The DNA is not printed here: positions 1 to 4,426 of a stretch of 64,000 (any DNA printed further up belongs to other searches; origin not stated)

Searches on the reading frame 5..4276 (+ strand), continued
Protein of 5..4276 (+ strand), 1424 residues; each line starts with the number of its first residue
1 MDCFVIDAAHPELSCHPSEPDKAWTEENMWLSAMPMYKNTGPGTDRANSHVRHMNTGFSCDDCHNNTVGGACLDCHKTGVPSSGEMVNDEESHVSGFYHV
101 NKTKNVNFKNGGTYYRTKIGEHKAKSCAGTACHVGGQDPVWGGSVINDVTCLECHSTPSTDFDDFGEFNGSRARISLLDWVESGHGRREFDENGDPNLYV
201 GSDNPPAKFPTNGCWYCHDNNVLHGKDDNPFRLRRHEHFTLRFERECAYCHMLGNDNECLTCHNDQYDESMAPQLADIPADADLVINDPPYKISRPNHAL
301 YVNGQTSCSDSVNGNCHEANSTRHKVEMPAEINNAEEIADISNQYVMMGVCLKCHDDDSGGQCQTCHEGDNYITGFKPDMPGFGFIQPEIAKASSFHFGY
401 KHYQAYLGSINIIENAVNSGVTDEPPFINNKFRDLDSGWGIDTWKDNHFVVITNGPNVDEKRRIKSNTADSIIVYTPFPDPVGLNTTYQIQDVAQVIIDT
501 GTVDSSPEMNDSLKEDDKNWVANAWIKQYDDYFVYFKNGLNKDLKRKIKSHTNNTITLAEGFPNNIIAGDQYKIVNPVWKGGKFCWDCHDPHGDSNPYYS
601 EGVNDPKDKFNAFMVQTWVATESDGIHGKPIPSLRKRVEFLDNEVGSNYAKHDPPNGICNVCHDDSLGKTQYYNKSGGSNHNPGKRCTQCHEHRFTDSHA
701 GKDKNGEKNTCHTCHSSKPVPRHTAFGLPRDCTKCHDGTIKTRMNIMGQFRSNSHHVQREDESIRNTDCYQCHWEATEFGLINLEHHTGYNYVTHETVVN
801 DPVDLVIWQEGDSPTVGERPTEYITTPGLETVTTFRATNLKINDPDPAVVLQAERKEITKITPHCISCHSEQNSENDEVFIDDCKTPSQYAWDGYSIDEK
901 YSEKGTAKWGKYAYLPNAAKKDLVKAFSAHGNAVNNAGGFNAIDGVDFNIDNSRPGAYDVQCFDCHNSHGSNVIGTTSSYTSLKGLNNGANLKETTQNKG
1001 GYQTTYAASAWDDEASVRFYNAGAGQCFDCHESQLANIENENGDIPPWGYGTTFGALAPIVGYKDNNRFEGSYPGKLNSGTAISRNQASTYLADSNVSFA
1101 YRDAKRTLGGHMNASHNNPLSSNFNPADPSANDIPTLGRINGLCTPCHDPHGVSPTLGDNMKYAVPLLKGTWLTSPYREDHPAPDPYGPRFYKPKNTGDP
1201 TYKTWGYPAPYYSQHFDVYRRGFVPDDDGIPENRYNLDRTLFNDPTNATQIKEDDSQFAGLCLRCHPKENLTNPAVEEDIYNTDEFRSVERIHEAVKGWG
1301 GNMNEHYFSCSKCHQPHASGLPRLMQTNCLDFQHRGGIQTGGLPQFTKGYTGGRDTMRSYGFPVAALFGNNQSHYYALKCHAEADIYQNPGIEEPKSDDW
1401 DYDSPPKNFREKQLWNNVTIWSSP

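Call 45: find_homologous_proteins(query=window:5-4276:+, max_evalue=1e-20)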
Query window:5-4276:+ (1424 aa): 202 proteins with E <= 1e-20 among 2978 candidates; the best 120 are listed.
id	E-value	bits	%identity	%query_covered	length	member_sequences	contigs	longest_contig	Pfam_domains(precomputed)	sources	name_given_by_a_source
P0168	0.0e+0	3481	100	100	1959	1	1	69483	PF14537.12,PF09698.16,PF14522.12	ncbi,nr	ncbi:MAG: CxxxxCH/CxxCH domain-containing protein [Proteobacteria bacterium]|nr:CxxxxCH/CxxCH domain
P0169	0.0e+0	1820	58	99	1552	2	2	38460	PF09698.16,PF14522.12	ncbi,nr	ncbi:MAG: CxxxxCH/CxxCH domain-containing protein [Proteobacteria bacterium]|nr:CxxxxCH/CxxCH domain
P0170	0.0e+0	1351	53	59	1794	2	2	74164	PF14537.12,PF09698.16,PF14522.12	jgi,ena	-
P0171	0.0e+0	1318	49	65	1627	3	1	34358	PF14537.12,PF09698.16,PF14522.12,PF22113.2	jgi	-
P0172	0.0e+0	1310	49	65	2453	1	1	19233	PF14537.12,PF09698.16,PF14522.12,PF22113.2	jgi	-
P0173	0.0e+0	1302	49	65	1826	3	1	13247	PF14537.12,PF09698.16,PF14522.12,PF22113.2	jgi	jgi:predicted CxxxxCH...CXXCH cytochrome family protein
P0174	0.0e+0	1288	50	59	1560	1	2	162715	PF14537.12,PF09698.16,PF14522.12,PF22113.2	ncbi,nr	ncbi:MAG: CxxxxCH/CxxCH domain-containing protein [Proteobacteria bacterium]|nr:CxxxxCH/CxxCH domain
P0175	0.0e+0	1193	46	62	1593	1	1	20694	PF14537.12,PF09698.16,PF14522.12,PF22113.2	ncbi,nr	ncbi:MAG: CxxxxCH/CxxCH domain-containing protein [Desulfobulbaceae bacterium]|nr:CxxxxCH/CxxCH doma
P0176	0.0e+0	1189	49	59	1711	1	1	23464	PF14537.12,PF09698.16,PF14522.12,PF22113.2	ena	-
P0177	0.0e+0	1181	51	59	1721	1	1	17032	PF14537.12,PF09698.16,PF14522.12,PF22113.2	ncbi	-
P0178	0.0e+0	1179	47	59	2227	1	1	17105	PF14537.12,PF09698.16,PF14522.12,PF22113.2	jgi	-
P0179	0.0e+0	1163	46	65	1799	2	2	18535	PF14537.12,PF09698.16,PF14522.12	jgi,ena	-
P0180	0.0e+0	1156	45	65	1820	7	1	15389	PF14537.12,PF09698.16,PF14522.12,PF22113.2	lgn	-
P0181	0.0e+0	1155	47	60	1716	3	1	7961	PF14537.12,PF09698.16,PF14522.12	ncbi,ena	-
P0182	0.0e+0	1146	46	59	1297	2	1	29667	PF14537.12,PF09698.16,PF14522.12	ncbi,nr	ncbi:MAG: CxxxxCH/CxxCH domain-containing protein [Desulfobulbaceae bacterium]|nr:CxxxxCH/CxxCH doma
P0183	0.0e+0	1145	45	61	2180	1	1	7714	PF14537.12,PF09698.16,PF14522.12,PF22113.2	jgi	-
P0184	0.0e+0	1145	47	60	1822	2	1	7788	PF14537.12,PF09698.16,PF14522.12,PF22113.2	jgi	jgi:predicted CxxxxCH...CXXCH cytochrome family protein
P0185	0.0e+0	1135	43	68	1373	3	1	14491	PF14522.12,PF22113.2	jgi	-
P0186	0.0e+0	1127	45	60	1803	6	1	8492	PF14537.12,PF09698.16,PF14522.12,PF22113.2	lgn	-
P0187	0.0e+0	1122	45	65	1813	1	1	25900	PF14537.12,PF09698.16,PF14522.12,PF22113.2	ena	-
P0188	0.0e+0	1095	44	59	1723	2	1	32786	PF14537.12,PF09698.16,PF14522.12,PF22113.2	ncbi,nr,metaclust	ncbi:MAG: cytochrome C [Geobacteraceae bacterium GWC2_53_11]|nr:MAG: cytochrome C [Geobacteraceae ba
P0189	0.0e+0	1091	47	59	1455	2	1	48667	PF14537.12,PF09698.16,PF14522.12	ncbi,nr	ncbi:MAG: CxxxxCH/CxxCH domain-containing protein [Nitrospirae bacterium]|nr:CxxxxCH/CxxCH domain-co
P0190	0.0e+0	1077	45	59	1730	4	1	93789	PF14537.12,PF09698.16,PF14522.12,PF22113.2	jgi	jgi:predicted CxxxxCH...CXXCH cytochrome family protein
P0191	0.0e+0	1076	48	59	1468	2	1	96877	PF14537.12,PF09698.16,PF14522.12,PF22113.2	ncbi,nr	ncbi:MAG: CxxxxCH/CxxCH domain-containing protein [Nitrospirae bacterium]|nr:CxxxxCH/CxxCH domain-co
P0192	0.0e+0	1073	48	54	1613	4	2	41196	PF09699.16,PF14537.12,PF09698.16,PF14522.12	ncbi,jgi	-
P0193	0.0e+0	1070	48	59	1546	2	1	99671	PF14537.12,PF09698.16,PF14522.12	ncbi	-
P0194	0.0e+0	1067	49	54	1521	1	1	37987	PF14537.12,PF09698.16,PF14522.12,PF22113.2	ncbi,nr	ncbi:MAG: CxxxxCH/CxxCH domain-containing protein [Nitrospirae bacterium]|nr:CxxxxCH/CxxCH domain-co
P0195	0.0e+0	1062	39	72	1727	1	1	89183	PF14537.12,PF09698.16,PF14522.12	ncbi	ncbi:MAG: CxxxxCH/CxxCH domain-containing protein [Thermodesulfobacteriota bacterium]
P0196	0.0e+0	1054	47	58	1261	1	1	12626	PF14537.12,PF09698.16,PF14522.12,PF22113.2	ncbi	-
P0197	0.0e+0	1049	44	59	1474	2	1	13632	PF14537.12,PF09698.16,PF14522.12,PF22113.2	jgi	jgi:predicted CxxxxCH...CXXCH cytochrome family protein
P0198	0.0e+0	1047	45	60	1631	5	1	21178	PF14537.12,PF09698.16,PF14522.12,PF22113.2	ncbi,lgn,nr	ncbi:MAG: CxxxxCH/CxxCH domain-containing protein [Geobacteraceae bacterium]|nr:CxxxxCH/CxxCH domain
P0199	0.0e+0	1040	45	59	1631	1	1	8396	PF09698.16,PF14522.12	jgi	jgi:predicted CxxxxCH...CXXCH cytochrome family protein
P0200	0.0e+0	1039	45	59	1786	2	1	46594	PF14537.12,PF09698.16,PF14522.12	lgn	-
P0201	0.0e+0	1038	44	60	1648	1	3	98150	PF14537.12,PF09698.16,PF14522.12,PF22113.2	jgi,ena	-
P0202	0.0e+0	1038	41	60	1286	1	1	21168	PF14537.12,PF09698.16,PF14522.12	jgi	jgi:predicted CxxxxCH...CXXCH cytochrome family protein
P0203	0.0e+0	1037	45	59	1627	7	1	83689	PF14537.12,PF09698.16,PF14522.12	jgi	-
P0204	0.0e+0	1037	46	59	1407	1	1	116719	PF14537.12,PF09698.16,PF14522.12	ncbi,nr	ncbi:MAG: CxxxxCH/CxxCH domain-containing protein [Nitrospirae bacterium]|nr:CxxxxCH/CxxCH domain-co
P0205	0.0e+0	1036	44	59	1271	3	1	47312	PF14537.12,PF14522.12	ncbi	ncbi:MAG: cytochrome C family, partial [Geobacteraceae bacterium]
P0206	0.0e+0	1035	47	56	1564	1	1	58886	PF09698.16,PF14522.12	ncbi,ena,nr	ncbi:MAG: high-molecular-weight cytochrome [Geobacteraceae bacterium]|nr:MAG: high-molecular-weight 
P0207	0.0e+0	1035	46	59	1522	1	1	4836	PF14537.12,PF09698.16,PF14522.12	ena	-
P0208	0.0e+0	1033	49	54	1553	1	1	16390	PF14537.12,PF14522.12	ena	-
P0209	0.0e+0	1033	45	59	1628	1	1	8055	PF09698.16,PF14522.12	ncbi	-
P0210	0.0e+0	1031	45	61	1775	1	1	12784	PF14537.12,PF09698.16,PF14522.12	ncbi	-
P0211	0.0e+0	1028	45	59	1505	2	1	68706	PF09698.16,PF14522.12,PF22113.2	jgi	-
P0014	0.0e+0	1025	37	77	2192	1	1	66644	PF14537.12,PF09698.16,PF14522.12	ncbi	-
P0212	0.0e+0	1024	50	38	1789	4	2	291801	PF14537.12,PF09698.16,PF14522.12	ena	-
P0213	0.0e+0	1018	48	54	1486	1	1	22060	PF14537.12,PF09698.16,PF14522.12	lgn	-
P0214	0.0e+0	1017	43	59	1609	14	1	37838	PF14537.12,PF09698.16,PF14522.12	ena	-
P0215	0.0e+0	1017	47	59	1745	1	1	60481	PF14537.12,PF09698.16,PF14522.12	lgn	-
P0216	0.0e+0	1017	45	59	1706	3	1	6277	PF14537.12,PF09698.16,PF14522.12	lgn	-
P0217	0.0e+0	1014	46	60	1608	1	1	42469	PF14537.12,PF09698.16,PF14522.12,PF22113.2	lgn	-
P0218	0.0e+0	1013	45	59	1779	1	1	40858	PF09699.16,PF14537.12,PF09698.16,PF14522.12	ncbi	-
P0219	1.3e-298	1012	46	55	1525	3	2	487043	PF14537.12,PF09698.16,PF14522.12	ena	-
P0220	2.0e-298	1012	45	59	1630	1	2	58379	PF09698.16,PF14522.12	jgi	-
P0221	2.3e-298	1012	46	58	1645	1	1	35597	PF14537.12,PF09698.16,PF14522.12,PF22113.2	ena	-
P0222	2.3e-298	1012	44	60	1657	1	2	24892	PF14537.12,PF09698.16,PF14522.12,PF22113.2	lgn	-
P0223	2.4e-298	1011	47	54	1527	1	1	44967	PF14537.12,PF09698.16,PF14522.12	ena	-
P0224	2.6e-298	1011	48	54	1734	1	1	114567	PF09698.16,PF14522.12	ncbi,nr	ncbi:MAG: CxxxxCH/CxxCH domain-containing protein [Nitrospirae bacterium]|nr:CxxxxCH/CxxCH domain-co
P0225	5.5e-298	1010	47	56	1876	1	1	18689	PF14537.12,PF09698.16,PF14522.12,PF22113.2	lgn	-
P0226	4.2e-297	1007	47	54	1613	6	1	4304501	PF14537.12,PF09698.16,PF14522.12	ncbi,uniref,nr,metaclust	ncbi:cytochrome c, 37 heme-binding sites [Geotalea daltonii FRC-32]|uniref:Cytochrome c, 37 heme-bin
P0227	4.3e-297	1007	46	59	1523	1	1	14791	PF14537.12,PF09698.16,PF14522.12,PF22113.2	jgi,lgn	jgi:predicted CxxxxCH...CXXCH cytochrome family protein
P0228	1.1e-296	1006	41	59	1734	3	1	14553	PF14537.12,PF09698.16,PF14522.12,PF22113.2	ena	-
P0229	1.1e-296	1006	44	59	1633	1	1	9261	PF09698.16,PF14522.12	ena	-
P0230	5.0e-296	1004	47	54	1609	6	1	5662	PF14537.12,PF09698.16,PF14522.12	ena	-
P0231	7.3e-296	1003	46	59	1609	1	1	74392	PF09698.16,PF14522.12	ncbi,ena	-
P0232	1.0e-295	1003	45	59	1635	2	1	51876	PF14537.12,PF09698.16,PF14522.12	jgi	-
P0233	1.0e-294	999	42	65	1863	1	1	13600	PF14537.12,PF09698.16,PF14522.12,PF22113.2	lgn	-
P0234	1.1e-294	999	43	60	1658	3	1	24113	PF14537.12,PF09698.16,PF14522.12,PF22113.2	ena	-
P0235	2.8e-294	998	45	59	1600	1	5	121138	PF14537.12,PF09698.16,PF14522.12,PF22113.2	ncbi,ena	-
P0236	2.8e-293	995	44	59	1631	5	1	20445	PF14537.12,PF09698.16,PF14522.12,PF22113.2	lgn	-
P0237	3.2e-293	994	44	59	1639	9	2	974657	PF14537.12,PF09698.16,PF14522.12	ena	-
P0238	1.8e-292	992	46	58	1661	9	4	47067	PF14537.12,PF09698.16,PF14522.12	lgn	-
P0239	3.2e-292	991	44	59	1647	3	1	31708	PF09698.16,PF14522.12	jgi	-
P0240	6.0e-292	990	48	38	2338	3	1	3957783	PF14537.12,PF09698.16,PF14522.12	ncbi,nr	ncbi:Geobacter sulfurreducens CxxxxCH...CXXCH domain-containing protein [Geobacter sp. DSM 9736]|nr:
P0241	1.2e-291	989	42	60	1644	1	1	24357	PF14537.12,PF09698.16,PF14522.12,PF22113.2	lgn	-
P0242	1.2e-291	989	46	59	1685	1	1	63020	PF14537.12,PF09698.16,PF14522.12,PF22113.2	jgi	jgi:predicted CxxxxCH...CXXCH cytochrome family protein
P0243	2.4e-291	988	44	59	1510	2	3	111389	PF14537.12,PF09698.16,PF14522.12,PF22113.2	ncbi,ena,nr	ncbi:MAG: CxxxxCH/CxxCH domain-containing protein [Desulfobacteraceae bacterium]|nr:CxxxxCH/CxxCH do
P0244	2.7e-291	988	46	60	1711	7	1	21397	PF14537.12,PF09698.16,PF14522.12,PF22113.2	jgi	jgi:predicted CxxxxCH...CXXCH cytochrome family protein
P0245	2.9e-291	988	45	59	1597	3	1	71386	PF14537.12,PF09698.16,PF14522.12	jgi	jgi:predicted CxxxxCH...CXXCH cytochrome family protein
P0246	9.4e-291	986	44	59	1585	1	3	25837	PF14537.12,PF09698.16,PF14522.12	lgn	-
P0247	1.2e-290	986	43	60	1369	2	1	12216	PF14537.12,PF09698.16,PF14522.12,PF22113.2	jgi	-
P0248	2.3e-290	985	45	53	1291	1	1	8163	PF09698.16,PF14522.12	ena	-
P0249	2.5e-290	985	45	60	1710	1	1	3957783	PF14537.12,PF09698.16,PF14522.12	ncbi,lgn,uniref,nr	ncbi:CxxxxCH/CxxCH domain-containing protein [Geobacter sp. DSM 9736]|uniref:CxxxxCH/CxxCH domain c-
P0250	3.1e-290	985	46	54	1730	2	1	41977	PF09698.16,PF14522.12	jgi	jgi:predicted CxxxxCH...CXXCH cytochrome family protein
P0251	2.1e-289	982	43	60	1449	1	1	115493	PF09698.16,PF14522.12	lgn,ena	-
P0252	4.3e-289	981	44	59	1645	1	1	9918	PF14537.12,PF09698.16,PF14522.12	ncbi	-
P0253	1.9e-288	979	46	59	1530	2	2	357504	PF14537.12,PF09698.16,PF14522.12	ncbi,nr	ncbi:MAG: CxxxxCH/CxxCH domain-containing protein [Geobacter sp.]|nr:CxxxxCH/CxxCH domain-containing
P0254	1.9e-288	979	46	55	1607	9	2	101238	PF14537.12,PF09698.16,PF14522.12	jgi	-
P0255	2.7e-288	978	45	59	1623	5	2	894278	PF14537.12,PF09698.16,PF14522.12,PF22113.2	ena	-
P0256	7.5e-288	977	45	57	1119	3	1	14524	PF09699.16,PF14537.12,PF14522.12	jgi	-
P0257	1.2e-287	976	47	54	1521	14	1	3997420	PF14537.12,PF09698.16,PF14522.12,PF22113.2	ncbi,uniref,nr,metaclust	ncbi:cytochrome c [Geobacter metallireducens GS-15]|uniref:Cytochrome c n=3 Tax=Geobacter metallired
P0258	6.2e-287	974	44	59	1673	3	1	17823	PF14537.12,PF09698.16,PF14522.12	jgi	-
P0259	1.2e-286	973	47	53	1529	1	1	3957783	PF14537.12,PF09698.16,PF14522.12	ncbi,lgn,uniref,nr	ncbi:CxxxxCH/CxxCH domain-containing protein [Geobacter sp. DSM 9736]|uniref:CxxxxCH/CxxCH domain c-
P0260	2.8e-286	971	45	54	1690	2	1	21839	PF09699.16,PF14537.12,PF09698.16,PF14522.12,PF22113.2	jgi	-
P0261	3.4e-286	971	41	65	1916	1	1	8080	PF14537.12,PF14522.12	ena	-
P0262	4.3e-284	964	45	54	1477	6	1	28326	PF14537.12,PF09698.16,PF14522.12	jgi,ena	-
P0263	6.5e-284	964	47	54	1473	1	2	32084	PF14537.12,PF09698.16,PF14522.12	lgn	-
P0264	7.1e-284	963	45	54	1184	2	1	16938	PF09698.16,PF14522.12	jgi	jgi:predicted CxxxxCH...CXXCH cytochrome family protein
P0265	2.2e-283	962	43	59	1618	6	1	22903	PF14537.12,PF09698.16,PF14522.12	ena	-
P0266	2.6e-283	962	45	54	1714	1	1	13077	PF14537.12,PF09698.16,PF14522.12,PF22113.2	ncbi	-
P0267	5.1e-283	961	46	56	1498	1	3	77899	PF14537.12,PF09698.16,PF14522.12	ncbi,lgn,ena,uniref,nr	ncbi:CxxxxCH/CxxCH domain-containing protein [Geobacter sp.]|uniref:CxxxxCH/CxxCH domain c-type cyto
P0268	7.1e-283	960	45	57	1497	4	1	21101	PF14537.12,PF09698.16,PF14522.12,PF22113.2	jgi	-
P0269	9.5e-283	960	47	54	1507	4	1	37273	PF09699.16,PF14537.12,PF09698.16,PF14522.12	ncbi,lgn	-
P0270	1.7e-282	959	43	65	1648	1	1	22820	PF14537.12,PF09698.16,PF14522.12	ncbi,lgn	-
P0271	1.8e-282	959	45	60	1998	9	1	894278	PF14537.12,PF09698.16,PF14522.12,PF22113.2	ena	-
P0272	6.9e-282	957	47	54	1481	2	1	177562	PF14537.12,PF09698.16,PF14522.12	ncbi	ncbi:MAG: hypothetical protein Fur0034_12970 [Desulfuromonadia bacterium]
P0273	7.9e-282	957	46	54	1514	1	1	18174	PF09699.16,PF14537.12,PF09698.16,PF14522.12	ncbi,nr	ncbi:MAG: CxxxxCH/CxxCH domain-containing protein [Deltaproteobacteria bacterium]|nr:CxxxxCH/CxxCH d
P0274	1.4e-281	956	45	59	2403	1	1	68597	PF14537.12,PF09698.16,PF14522.12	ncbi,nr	ncbi:MAG: CxxxxCH/CxxCH domain-containing protein [Geobacteraceae bacterium]|nr:CxxxxCH/CxxCH domain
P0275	2.0e-281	955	45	56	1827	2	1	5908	PF14537.12,PF09698.16,PF14522.12,PF22113.2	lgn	-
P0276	2.8e-281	955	42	60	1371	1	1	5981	PF09698.16,PF14522.12,PF22113.2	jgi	jgi:predicted CxxxxCH...CXXCH cytochrome family protein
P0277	3.0e-281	955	43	60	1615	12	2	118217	PF14537.12,PF09698.16,PF14522.12,PF22113.2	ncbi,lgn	-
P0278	3.0e-281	955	46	54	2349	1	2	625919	PF14537.12,PF09698.16,PF14522.12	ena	-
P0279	4.8e-281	954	46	54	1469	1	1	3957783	PF14537.12,PF09698.16,PF14522.12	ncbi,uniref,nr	ncbi:CxxxxCH/CxxCH domain-containing protein [Geobacter sp. DSM 9736]|uniref:CxxxxCH/CxxCH domain c-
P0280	1.1e-280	953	47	54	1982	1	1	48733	PF14537.12,PF09698.16,PF14522.12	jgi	jgi:predicted CxxxxCH...CXXCH cytochrome family protein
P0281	5.7e-280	951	46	54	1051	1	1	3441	PF14537.12,PF14522.12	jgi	jgi:predicted CxxxxCH...CXXCH cytochrome family protein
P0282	6.8e-280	950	45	51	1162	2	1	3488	PF09698.16,PF14522.12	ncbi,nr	ncbi:MAG TPA: CxxxxCH/CxxCH domain-containing protein, partial [Geobacteraceae bacterium]|nr:CxxxxCH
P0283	7.8e-280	950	45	56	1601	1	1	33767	PF14537.12,PF09698.16,PF14522.12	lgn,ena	-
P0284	1.4e-279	949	45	55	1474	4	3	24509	PF14537.12,PF09698.16,PF14522.12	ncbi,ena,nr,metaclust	ncbi:MAG: cytochrome C [Nitrospirae bacterium GWC2_56_14]|nr:MAG: cytochrome C [Nitrospirae bacteriu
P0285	2.4e-279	948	43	59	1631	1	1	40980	PF14537.12,PF09698.16,PF14522.12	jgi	jgi:predicted CxxxxCH...CXXCH cytochrome family protein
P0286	2.8e-279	948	45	55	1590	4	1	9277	PF14537.12,PF09698.16,PF14522.12,PF22113.2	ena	-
